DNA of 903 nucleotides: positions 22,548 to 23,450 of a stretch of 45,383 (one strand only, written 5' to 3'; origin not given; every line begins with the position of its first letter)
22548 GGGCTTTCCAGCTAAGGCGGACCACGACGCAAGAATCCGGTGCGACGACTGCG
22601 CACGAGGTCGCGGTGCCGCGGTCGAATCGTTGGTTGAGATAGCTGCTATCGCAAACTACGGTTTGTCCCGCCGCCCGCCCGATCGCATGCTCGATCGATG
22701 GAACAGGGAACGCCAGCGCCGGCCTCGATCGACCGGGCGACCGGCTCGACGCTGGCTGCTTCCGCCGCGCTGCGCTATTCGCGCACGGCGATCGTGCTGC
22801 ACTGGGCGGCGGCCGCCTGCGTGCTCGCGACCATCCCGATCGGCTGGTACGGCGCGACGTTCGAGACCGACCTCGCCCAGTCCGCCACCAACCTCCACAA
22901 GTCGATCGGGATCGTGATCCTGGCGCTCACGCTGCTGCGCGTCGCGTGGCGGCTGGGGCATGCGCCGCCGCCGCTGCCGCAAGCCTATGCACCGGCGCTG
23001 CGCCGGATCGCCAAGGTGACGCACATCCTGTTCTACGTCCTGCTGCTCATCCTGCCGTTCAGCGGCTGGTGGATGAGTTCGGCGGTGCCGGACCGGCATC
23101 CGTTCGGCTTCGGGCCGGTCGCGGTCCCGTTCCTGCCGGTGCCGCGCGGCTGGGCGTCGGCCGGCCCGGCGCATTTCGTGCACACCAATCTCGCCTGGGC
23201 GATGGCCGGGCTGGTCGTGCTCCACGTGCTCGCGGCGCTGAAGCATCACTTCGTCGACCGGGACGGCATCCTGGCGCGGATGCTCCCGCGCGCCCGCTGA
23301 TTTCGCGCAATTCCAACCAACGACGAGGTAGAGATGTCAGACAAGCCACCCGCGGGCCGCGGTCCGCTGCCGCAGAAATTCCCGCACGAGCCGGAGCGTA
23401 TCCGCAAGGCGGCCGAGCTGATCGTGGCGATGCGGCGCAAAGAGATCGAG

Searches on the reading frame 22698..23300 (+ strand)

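Call 52: search_protein_families(library=pfam, proteins=[window:22698-23300:+], max_evalue=0.001)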
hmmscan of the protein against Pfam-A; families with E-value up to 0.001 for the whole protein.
window:22698-23300:+ (200 aa): 1 family
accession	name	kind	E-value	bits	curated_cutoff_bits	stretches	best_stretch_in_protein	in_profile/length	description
PF01292.26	Ni_hydr_CYTB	-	2.2e-31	109.5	30.1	1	26-197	1-178/179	Prokaryotic cytochrome b561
